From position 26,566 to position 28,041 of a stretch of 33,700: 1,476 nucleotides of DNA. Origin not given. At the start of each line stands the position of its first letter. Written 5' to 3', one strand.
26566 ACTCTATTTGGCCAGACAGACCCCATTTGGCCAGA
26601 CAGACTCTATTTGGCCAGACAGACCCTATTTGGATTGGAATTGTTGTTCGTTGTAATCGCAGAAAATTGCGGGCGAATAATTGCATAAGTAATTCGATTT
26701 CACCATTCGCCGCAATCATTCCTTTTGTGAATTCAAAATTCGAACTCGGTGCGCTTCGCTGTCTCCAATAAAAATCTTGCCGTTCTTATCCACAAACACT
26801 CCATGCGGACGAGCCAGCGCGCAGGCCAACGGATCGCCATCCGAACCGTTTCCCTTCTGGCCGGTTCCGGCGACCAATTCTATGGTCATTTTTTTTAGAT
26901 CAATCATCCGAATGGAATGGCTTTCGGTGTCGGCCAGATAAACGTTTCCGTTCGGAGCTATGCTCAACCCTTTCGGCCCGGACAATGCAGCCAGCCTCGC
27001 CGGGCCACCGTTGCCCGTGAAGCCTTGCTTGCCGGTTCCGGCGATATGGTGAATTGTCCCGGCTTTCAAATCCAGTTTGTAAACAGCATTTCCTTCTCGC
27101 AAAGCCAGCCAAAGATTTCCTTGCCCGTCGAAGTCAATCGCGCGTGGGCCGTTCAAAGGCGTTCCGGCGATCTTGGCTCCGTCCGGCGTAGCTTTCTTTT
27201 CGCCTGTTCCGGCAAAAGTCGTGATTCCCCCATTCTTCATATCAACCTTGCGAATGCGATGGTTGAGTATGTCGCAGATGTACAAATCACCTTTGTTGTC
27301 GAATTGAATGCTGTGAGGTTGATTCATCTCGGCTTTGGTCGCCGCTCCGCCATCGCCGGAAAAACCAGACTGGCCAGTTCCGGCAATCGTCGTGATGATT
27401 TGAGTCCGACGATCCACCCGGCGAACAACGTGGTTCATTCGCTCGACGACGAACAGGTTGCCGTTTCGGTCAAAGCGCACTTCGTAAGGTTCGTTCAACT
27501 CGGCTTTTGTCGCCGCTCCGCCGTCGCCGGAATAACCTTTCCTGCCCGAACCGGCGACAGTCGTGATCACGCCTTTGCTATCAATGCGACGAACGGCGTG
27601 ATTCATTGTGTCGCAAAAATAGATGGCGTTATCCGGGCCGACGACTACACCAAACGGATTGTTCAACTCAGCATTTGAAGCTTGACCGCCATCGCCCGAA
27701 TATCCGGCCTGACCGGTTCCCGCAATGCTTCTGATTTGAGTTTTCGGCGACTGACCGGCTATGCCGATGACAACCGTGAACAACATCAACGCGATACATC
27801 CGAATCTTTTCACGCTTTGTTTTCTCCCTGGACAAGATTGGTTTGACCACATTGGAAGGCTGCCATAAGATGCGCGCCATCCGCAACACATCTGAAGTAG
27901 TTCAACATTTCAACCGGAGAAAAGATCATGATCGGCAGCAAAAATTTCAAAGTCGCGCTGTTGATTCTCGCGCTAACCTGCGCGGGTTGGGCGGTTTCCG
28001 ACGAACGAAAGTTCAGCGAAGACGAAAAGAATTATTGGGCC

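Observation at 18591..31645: Seven-gene, fully exported locus: two divergent DUF1549-DUF1553 + DUF1501 pairs around an NHL propeller, followed by tandem PQQ-like propellers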

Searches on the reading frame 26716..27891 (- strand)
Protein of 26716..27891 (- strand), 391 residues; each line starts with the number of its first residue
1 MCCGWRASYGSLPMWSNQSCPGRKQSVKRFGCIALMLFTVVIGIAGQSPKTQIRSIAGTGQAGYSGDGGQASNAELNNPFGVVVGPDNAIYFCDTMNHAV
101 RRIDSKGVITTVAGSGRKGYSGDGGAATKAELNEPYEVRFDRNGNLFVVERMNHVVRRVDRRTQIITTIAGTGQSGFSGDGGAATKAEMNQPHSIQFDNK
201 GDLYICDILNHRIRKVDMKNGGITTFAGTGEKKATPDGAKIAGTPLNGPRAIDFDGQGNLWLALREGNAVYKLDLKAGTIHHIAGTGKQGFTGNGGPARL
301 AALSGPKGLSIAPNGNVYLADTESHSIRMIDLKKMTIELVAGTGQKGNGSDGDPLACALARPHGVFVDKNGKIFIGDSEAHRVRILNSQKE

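Call 4: search_protein_families(library=pfam, proteins=[window:26716-27891:-], max_evalue=0.01)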
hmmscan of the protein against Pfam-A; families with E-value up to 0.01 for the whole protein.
window:26716-27891:- (391 aa): 10 families
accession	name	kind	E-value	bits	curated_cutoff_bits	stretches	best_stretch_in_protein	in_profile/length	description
PF25021.1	TEN_NHL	-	1.1e-32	113.8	27.1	4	64-115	129-178/357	Teneurin NHL domain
PF01436.27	NHL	-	3.1e-23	81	20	2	359-385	1-27/28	NHL repeat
PF24684.1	Vgb_lyase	-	3.6e-10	39.6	50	1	77-112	97-132/290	Virginiamycin B lyase family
PF08450.18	SGL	-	1.7e-08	34.8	26.3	1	65-281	28-218/246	SMP-30/Gluconolactonase/LRE-like region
PF23500.1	DUF7133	-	2.7e-05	24.1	27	0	72-100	324-352/385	Domain of unknown function (DUF7133)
PF06739.17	SBBP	-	0.00034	20.9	20.5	0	138-149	18-29/38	Beta-propeller repeat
PF07494.17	Reg_prop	-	0.00052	20.4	20.4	0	251-263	9-21/24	Two component regulator propeller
PF20067.5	SSL_N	-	0.00098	19.4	18.9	0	245-268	19-42/46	Strictosidine synthase-like, N-terminal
PF22701.2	Mala_s_1-like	-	0.0028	17.9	27.5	0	248-341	89-167/195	Mal s 1 allergenic protein-like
PF13449.12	Phytase-like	-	0.0041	17.5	27.6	0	159-223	37-100/284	Esterase-like activity of phytase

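Call 5: search_protein_families(library=ncbifam, proteins=[window:26716-27891:-], max_evalue=0.01)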
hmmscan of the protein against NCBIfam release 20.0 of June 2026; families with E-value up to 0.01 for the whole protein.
window:26716-27891:- (391 aa): 7 families
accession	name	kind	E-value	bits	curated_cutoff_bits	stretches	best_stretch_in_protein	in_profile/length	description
NF035926.1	scyF_NHL_VPEP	equivalog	3.8e-22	78.9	350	1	183-387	95-274/376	scytonemin biosynthesis PEP-CTERM protein ScyF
NF033206.1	ScyE_fam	subfamily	6.3e-12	45.7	80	2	130-212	5-95/333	ScyD/ScyE family protein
TIGR02604.1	Piru_Ver_Nterm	subfamily_domain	7.8e-11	42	122.2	1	127-158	8-39/367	PVC-type heme-binding CxxCH protein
TIGR03606.1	non_repeat_PQQ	subfamily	0.00023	20.1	434.55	0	74-106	27-59/454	glucose/sorbosone family PQQ-dependent dehydrogenase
NF000022.1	stregra_B_VgbA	exception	0.0017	17.5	600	0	77-112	137-176/299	streptogramin B lyase Vgb(A)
NF000096.1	stregra_B_VgbB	exception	0.0029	16.8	600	0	77-110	183-216/295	streptogramin B lyase Vgb(B)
NF047780.1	LIC12708_fam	subfamily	0.0082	15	150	0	87-156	66-143/391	LIC_12708 family protein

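Call 42: find_homologous_proteins(query=window:26719-27813:-, max_evalue=1e-10)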
Query seq(365 aa) (365 aa): 8000 proteins with E <= 1e-10 among 8000 candidates; the best 120 are listed.
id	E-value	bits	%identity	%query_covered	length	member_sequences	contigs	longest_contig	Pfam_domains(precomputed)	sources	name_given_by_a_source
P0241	2.5e-219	746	92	98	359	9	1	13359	PF24684.2,PF01436.28,PF25021.2,PF08450.19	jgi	jgi:streptogramin lyase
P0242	7.9e-207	705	85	100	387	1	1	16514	PF24684.2,PF01436.28,PF25021.2,PF08450.19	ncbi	-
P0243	6.0e-206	702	84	100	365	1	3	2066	PF22807.3,PF24684.2,PF01436.28,PF25021.2,PF08450.19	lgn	-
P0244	1.3e-204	697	86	95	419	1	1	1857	PF24684.2,PF01436.28,PF25021.2,PF08450.19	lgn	-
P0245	2.3e-204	697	86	97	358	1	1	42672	PF13449.13,PF22807.3,PF24684.2,PF01436.28,PF25021.2,PF08450.19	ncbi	-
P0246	4.7e-203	692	84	99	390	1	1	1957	PF24684.2,PF01436.28,PF25021.2,PF08450.19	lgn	-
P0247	4.7e-203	692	83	100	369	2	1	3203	PF24684.2,PF01436.28,PF25021.2,PF08450.19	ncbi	-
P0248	8.8e-202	688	84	98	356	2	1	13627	PF22807.3,PF24684.2,PF01436.28,PF25021.2,PF08450.19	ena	-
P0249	1.5e-201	687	83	99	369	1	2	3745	PF23500.2,PF24684.2,PF01436.28,PF25021.2,PF08450.19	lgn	-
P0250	3.1e-201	686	83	99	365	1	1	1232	PF23500.2,PF22807.3,PF24684.2,PF01436.28,PF25021.2,PF08450.19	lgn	-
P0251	2.7e-200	683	82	100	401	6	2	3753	PF24684.2,PF01436.28,PF25021.2,PF08450.19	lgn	-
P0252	1.0e-198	678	83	99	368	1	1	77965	PF24684.2,PF01436.28,PF25021.2,PF08450.19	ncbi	ncbi:MAG: hypothetical protein ACKVZH_04285 [Blastocatellia bacterium]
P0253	8.9e-197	672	81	100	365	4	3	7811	PF22807.3,PF24684.2,PF01436.28,PF25021.2,PF08450.19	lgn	-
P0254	4.8e-196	669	81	100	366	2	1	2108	PF24684.2,PF01436.28,PF25021.2,PF08450.19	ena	-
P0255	2.8e-188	644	-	-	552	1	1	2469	PF23500.2,PF13449.13,PF24684.2,PF01436.28,PF25021.2,PF21456.3,PF08450.19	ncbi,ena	-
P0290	1.7e-178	612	74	100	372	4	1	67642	PF23500.2,PF22807.3,PF24684.2,PF01436.28,PF25021.2,PF08450.19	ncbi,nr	ncbi:MAG: SMP-30/gluconolactonase/LRE family protein [Acidobacteria bacterium]|nr:SMP-30/gluconolact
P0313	3.4e-177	607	72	99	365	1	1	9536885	PF23500.2,PF24684.2,PF01436.28,PF25021.2,PF08450.19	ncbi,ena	-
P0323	2.9e-176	604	75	94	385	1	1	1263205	PF23500.2,PF24684.2,PF01436.28,PF25021.2,PF08450.19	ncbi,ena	-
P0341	4.6e-175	600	76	93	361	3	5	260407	PF21959.3,PF23500.2,PF13449.13,PF20067.6,PF24684.2,PF01436.28,PF25021.2,PF08450.19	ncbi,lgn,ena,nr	ncbi:MAG TPA: SMP-30/gluconolactonase/LRE family protein [Blastocatellia bacterium]|nr:SMP-30/glucon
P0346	2.2e-174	598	72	98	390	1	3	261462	PF07494.18,PF23500.2,PF24684.2,PF01436.28,PF25021.2,PF08450.19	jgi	jgi:streptogramin lyase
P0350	3.7e-174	597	69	99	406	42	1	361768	PF23500.2,PF24684.2,PF01436.28,PF25021.2,PF08450.19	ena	-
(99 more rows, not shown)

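Call 43: find_encoding_contigs(protein=P0245, flank=8000, max_places=2)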
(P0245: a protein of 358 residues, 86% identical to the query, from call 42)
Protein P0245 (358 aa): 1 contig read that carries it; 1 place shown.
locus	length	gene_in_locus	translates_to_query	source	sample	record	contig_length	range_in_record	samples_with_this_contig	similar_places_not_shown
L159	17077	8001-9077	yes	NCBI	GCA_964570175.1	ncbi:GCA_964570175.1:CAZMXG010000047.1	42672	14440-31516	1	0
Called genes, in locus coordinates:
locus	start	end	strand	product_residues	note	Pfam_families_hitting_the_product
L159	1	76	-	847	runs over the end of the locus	PF00069:Pkinase, PF01636:APH (faint), PF07714:PK_Tyr_Ser-Thr, PF03109:ABC1 (weak), PF00069:Pkinase, PF07714:PK_Tyr_Ser-Thr, PF21033:RMD1-3 (faint), PF13431:TPR_17 (faint), +1 more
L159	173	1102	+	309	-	PF00849:PseudoU_synth_2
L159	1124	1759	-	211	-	-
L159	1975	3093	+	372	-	PF01408:GFO_IDH_MocA, PF02894:GFO_IDH_MocA_C, PF22725:GFO_IDH_MocA_C3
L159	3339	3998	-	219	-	PF00730:HhH-GPD, PF00633:HHH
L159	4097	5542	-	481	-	PF07394:DUF1501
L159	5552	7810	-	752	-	PF07583:PSCyt2, PF07587:PSD1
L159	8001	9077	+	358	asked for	PF08450:SGL (faint), PF13449:Phytase-like (faint), PF25021:TEN_NHL, PF22807:TrAA12 (faint), PF24684:Vgb_lyase (faint), PF25021:TEN_NHL (weak), PF01436:NHL (weak)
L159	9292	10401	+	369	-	PF01435:Peptidase_M48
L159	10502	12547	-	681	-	PF20091:Abhydrolase_10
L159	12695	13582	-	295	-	PF00135:COesterase (faint), PF01738:DLH, PF20434:BD-FAE, PF07859:Abhydrolase_3, PF00326:Peptidase_S9 (faint)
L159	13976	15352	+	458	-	-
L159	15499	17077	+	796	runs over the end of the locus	PF00034:Cytochrom_C, PF13442:Cytochrome_CBB3, PF13570:Beta-prop_ACSF4 (weak), PF01011:PQQ, PF13360:PQQ_2, PF01011:PQQ, PF13360:PQQ_2, PF13570:Beta-prop_ACSF4 (weak)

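Call 44: find_encoding_contigs(protein=P0252, flank=8000, max_places=2)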
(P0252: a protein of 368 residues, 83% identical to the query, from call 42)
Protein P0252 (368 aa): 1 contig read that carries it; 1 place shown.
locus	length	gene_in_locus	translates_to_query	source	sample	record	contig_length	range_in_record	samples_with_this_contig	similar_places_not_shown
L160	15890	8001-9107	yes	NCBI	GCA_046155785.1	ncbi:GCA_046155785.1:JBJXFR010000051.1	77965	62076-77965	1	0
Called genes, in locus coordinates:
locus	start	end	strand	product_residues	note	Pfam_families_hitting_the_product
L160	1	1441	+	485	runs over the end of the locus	PF13676:TIR_2, PF03781:FGE-sulfatase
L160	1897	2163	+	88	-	PF17414:MatP_C (weak)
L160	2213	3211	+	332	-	PF05899:Cupin_3 (faint), PF12852:Cupin_6 (faint), PF07883:Cupin_2 (weak), PF02311:AraC_binding (faint), PF07883:Cupin_2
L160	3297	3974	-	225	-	PF00730:HhH-GPD, PF00633:HHH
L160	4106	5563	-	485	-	PF07394:DUF1501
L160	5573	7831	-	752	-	PF07583:PSCyt2, PF07587:PSD1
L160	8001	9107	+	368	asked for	PF08450:SGL (faint), PF25021:TEN_NHL, PF24684:Vgb_lyase (faint), PF01436:NHL (faint), PF25021:TEN_NHL (weak)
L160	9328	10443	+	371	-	PF01435:Peptidase_M48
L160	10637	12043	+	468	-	PF03721:UDPG_MGDP_dh_N, PF00984:UDPG_MGDP_dh, PF03720:UDPG_MGDP_dh_C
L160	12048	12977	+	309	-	PF01073:3Beta_HSD, PF01370:Epimerase, PF02719:Polysacc_synt_2 (faint), PF04321:RmlD_sub_bind, PF07993:NAD_binding_4 (faint), PF16363:GDP_Man_Dehyd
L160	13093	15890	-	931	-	?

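Call 45: find_encoding_contigs(protein=P0290, flank=8000, max_places=2)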
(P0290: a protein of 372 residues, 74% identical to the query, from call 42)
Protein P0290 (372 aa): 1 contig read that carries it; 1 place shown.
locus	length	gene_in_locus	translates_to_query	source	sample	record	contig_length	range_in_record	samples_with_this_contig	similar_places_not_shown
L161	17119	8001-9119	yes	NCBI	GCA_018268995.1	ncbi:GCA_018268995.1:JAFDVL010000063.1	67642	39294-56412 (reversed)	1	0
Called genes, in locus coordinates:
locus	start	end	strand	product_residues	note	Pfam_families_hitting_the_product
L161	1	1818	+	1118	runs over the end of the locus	PF14938:SNAP (faint), PF21033:RMD1-3 (faint), PF13424:TPR_12, PF17874:TPR_MalT (weak), PF13424:TPR_12, PF17874:TPR_MalT, PF13424:TPR_12, PF12770:CHAT, +9 more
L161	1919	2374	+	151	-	PF09424:YqeY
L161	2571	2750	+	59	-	PF13396:PLDc_N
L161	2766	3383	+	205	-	PF13548:DUF4126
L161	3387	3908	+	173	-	-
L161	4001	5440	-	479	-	PF07394:DUF1501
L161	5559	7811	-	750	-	PF07583:PSCyt2, PF07587:PSD1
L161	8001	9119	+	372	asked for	PF24684:Vgb_lyase (faint), PF25021:TEN_NHL (weak), PF01436:NHL (faint), PF23500:DUF7133 (faint), PF22807:TrAA12 (faint), PF08450:SGL (weak)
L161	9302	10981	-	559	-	PF01229:Glyco_hydro_39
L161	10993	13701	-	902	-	PF13676:TIR_2, PF24814:WD40_Prp19, PF23409:Beta-prop_EML, PF23414:Beta-prop_EML_2, PF24105:Beta-prop_CAF1B_HIR1, PF24807:WD40_CDC20-Fz, PF24817:WD40_WDHD1_1st, PF25171:Beta-prop_WDR36-Utp21_1st, +79 more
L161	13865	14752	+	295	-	PF05114:MbnB_TglH_ChrH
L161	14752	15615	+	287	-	-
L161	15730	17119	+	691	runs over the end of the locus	PF26550:Tricorn_2nd (weak), PF07676:PD40, PF26549:Tricorn_N, PF00930:DPPIV_N (weak), PF07676:PD40, PF00326:Peptidase_S9, PF01738:DLH, PF03959:FSH1 (weak), +5 more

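Call 46: find_encoding_contigs(protein=P0313, flank=8000, max_places=2)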
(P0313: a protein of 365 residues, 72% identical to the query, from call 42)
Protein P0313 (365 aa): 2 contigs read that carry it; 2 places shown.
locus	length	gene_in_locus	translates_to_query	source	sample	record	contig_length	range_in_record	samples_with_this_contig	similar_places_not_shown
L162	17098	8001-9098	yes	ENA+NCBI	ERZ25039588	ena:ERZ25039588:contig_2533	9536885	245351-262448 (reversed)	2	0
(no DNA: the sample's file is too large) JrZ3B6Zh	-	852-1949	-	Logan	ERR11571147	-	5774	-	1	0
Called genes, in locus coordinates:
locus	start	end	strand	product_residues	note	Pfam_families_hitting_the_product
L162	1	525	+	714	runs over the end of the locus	-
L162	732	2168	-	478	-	PF07394:DUF1501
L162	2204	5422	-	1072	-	PF01833:TIG (faint)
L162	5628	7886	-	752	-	PF07583:PSCyt2, PF07587:PSD1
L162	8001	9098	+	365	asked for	PF25021:TEN_NHL (weak), PF08450:SGL (faint), PF23500:DUF7133 (faint), PF24684:Vgb_lyase (faint), PF25021:TEN_NHL (weak), PF01436:NHL (weak)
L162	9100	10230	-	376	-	PF13519:VWA_2, PF00092:VWA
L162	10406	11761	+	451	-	PF01408:GFO_IDH_MocA, PF19051:GFO_IDH_MocA_C2, PF22725:GFO_IDH_MocA_C3, PF19051:GFO_IDH_MocA_C2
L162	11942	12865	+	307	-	PF01261:AP_endonuc_2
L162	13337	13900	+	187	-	PF01797:Y1_Tnp (weak)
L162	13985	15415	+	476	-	PF13378:MR_MLE_C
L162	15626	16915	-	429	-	-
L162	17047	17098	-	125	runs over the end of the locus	PF00072:Response_reg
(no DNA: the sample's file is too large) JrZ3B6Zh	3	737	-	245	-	?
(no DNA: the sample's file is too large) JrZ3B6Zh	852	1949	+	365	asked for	PF25021:TEN_NHL (weak), PF08450:SGL (faint), PF23500:DUF7133 (faint), PF24684:Vgb_lyase (faint), PF25021:TEN_NHL (weak), PF01436:NHL (weak)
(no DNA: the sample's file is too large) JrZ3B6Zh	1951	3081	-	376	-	PF13519:VWA_2, PF00092:VWA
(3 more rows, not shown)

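Call 47: find_encoding_contigs(protein=P0350, flank=8000, max_places=2)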
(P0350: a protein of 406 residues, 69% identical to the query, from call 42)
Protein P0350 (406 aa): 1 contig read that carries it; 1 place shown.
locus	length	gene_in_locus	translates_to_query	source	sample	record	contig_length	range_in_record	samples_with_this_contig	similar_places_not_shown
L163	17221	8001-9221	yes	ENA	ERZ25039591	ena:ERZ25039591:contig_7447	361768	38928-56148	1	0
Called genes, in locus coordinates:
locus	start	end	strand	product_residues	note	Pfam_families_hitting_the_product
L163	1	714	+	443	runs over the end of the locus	PF01134:GIDA (faint), PF01266:DAO (faint), PF03486:HI0933_like (faint), PF07992:Pyr_redox_2, PF13450:NAD_binding_8 (weak), PF13454:NAD_binding_9 (faint), PF00070:Pyr_redox, PF22366:NDH2_C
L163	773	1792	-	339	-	PF05035:DGOK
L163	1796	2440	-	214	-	PF01081:Aldolase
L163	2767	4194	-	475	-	PF07394:DUF1501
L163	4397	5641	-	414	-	PF01408:GFO_IDH_MocA, PF19051:GFO_IDH_MocA_C2, PF02894:GFO_IDH_MocA_C, PF22725:GFO_IDH_MocA_C3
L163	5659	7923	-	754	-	PF07583:PSCyt2, PF07587:PSD1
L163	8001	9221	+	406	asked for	PF24684:Vgb_lyase (faint), PF08450:SGL (faint), PF25021:TEN_NHL, PF23500:DUF7133 (faint), PF25021:TEN_NHL (weak), PF01436:NHL (weak)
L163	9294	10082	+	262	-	PF00106:adh_short, PF08659:KR, PF01370:Epimerase (weak), PF13561:adh_short_C2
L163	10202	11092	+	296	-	PF00701:DHDPS (weak)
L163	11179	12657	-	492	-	PF00672:HAMP, PF26769:HAMP_PhoQ (weak), PF00512:HisKA, PF02518:HATPase_c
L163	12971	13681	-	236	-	PF00072:Response_reg, PF00486:Trans_reg_C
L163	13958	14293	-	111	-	PF03091:CutA1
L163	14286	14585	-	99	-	PF09413:DUF2007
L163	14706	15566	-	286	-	PF01678:DAP_epimerase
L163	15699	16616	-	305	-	PF00294:PfkB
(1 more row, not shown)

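Call 48: find_encoding_contigs(protein=P0341, flank=8000, max_places=2)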
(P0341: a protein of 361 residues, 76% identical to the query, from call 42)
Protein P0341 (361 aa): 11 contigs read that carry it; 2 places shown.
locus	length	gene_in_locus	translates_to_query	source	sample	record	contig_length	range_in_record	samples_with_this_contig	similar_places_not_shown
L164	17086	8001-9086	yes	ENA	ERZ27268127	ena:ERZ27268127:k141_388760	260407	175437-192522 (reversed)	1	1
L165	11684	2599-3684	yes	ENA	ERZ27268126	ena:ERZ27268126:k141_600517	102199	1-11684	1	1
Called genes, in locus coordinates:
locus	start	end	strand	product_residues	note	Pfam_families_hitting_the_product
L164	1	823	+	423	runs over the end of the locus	PF04734:Ceramidase_alk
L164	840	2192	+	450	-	PF04734:Ceramidase_alk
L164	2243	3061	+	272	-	PF02585:PIG-L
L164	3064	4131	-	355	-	-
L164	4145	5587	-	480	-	PF07394:DUF1501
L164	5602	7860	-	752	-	PF07583:PSCyt2, PF07587:PSD1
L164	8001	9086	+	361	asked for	PF13449:Phytase-like (faint), PF21959:DUF6923 (faint), PF25021:TEN_NHL (faint), PF24684:Vgb_lyase (faint), PF23500:DUF7133 (faint), PF20067:SSL_N (faint), PF08450:SGL (weak), PF01436:NHL (weak)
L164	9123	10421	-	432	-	PF13439:Glyco_transf_4, PF13579:Glyco_trans_4_4, PF00534:Glycos_transf_1, PF13692:Glyco_trans_1_4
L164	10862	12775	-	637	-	PF13522:GATase_6, PF13537:GATase_7, PF00733:Asn_synthase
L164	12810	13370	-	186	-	-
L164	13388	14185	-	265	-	PF00535:Glycos_transf_2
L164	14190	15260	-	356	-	PF13439:Glyco_transf_4, PF13579:Glyco_trans_4_4, PF00534:Glycos_transf_1, PF13692:Glyco_trans_1_4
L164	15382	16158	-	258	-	PF00891:Methyltransf_2 (weak), PF13489:Methyltransf_23, PF13847:Methyltransf_31, PF08241:Methyltransf_11, PF08242:Methyltransf_12, PF13649:Methyltransf_25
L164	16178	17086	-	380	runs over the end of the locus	PF13579:Glyco_trans_4_4 (weak), PF20706:GT4-conflict (weak), PF00534:Glycos_transf_1, PF13692:Glyco_trans_1_4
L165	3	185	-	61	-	?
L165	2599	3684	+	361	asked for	PF13449:Phytase-like (faint), PF21959:DUF6923 (faint), PF25021:TEN_NHL (faint), PF24684:Vgb_lyase (faint), PF23500:DUF7133 (faint), PF20067:SSL_N (faint), PF08450:SGL (weak), PF01436:NHL (weak)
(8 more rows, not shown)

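Call 76: find_encoding_contigs(protein=P0323, flank=7000, max_places=1)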
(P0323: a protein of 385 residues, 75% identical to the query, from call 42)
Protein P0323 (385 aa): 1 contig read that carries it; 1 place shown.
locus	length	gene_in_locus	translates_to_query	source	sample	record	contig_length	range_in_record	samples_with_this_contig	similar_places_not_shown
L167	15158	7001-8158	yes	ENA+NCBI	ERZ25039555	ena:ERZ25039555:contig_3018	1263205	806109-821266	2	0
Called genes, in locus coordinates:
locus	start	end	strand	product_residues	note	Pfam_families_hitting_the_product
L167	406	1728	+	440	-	PF01266:DAO (faint), PF03486:HI0933_like (faint), PF07992:Pyr_redox_2, PF13450:NAD_binding_8 (weak), PF13454:NAD_binding_9 (faint), PF00070:Pyr_redox, PF22366:NDH2_C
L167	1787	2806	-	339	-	PF05035:DGOK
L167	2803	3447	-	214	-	PF01081:Aldolase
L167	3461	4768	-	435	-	-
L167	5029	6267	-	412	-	PF01408:GFO_IDH_MocA, PF19051:GFO_IDH_MocA_C2, PF02894:GFO_IDH_MocA_C, PF22725:GFO_IDH_MocA_C3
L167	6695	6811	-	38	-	-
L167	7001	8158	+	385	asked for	PF08450:SGL (faint), PF24684:Vgb_lyase (faint), PF25021:TEN_NHL, PF23500:DUF7133 (faint), PF25021:TEN_NHL (weak), PF01436:NHL (weak)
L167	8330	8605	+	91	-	-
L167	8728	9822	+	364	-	PF12275:DUF3616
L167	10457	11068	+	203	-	-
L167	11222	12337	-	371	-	-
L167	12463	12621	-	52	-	-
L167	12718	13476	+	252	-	PF00106:adh_short, PF01370:Epimerase, PF02719:Polysacc_synt_2 (weak), PF08659:KR, PF13561:adh_short_C2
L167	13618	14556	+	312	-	-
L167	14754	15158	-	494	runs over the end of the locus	PF00672:HAMP, PF26769:HAMP_PhoQ (weak), PF00512:HisKA, PF02518:HATPase_c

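Call 77: find_encoding_contigs(protein=P0346, flank=7000, max_places=1)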
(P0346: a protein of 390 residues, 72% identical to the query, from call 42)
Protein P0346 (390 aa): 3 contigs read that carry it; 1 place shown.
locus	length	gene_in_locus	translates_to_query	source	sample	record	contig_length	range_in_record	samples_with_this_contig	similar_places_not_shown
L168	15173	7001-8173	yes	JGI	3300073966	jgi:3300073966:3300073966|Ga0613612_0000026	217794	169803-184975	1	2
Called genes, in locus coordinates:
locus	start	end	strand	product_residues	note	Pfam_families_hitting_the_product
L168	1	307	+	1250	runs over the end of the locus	PF13620:CarboxypepD_reg, PF13715:CarbopepD_reg_2 (weak), PF25183:OMP_b-brl_4, PF00593:TonB_dep_Rec_b-barrel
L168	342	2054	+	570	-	PF12831:FAD_oxidored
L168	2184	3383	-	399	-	PF01408:GFO_IDH_MocA, PF19051:GFO_IDH_MocA_C2, PF02894:GFO_IDH_MocA_C, PF22725:GFO_IDH_MocA_C3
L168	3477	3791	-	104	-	PF04226:Transgly_assoc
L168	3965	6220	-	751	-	PF07583:PSCyt2, PF07587:PSD1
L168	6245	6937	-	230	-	PF06439:3keto-disac_hyd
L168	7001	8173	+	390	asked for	PF24684:Vgb_lyase (faint), PF25021:TEN_NHL, PF23500:DUF7133 (faint), PF01436:NHL (faint), PF07494:Reg_prop (faint), PF08450:SGL (weak), PF25021:TEN_NHL (weak)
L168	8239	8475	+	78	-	-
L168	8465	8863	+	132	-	PF02661:Fic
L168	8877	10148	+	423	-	-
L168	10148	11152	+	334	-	PF05257:CHAP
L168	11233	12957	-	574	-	PF09134:Invasin_D3 (weak), PF02369:Big_1 (weak)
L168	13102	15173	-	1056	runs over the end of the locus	PF01833:TIG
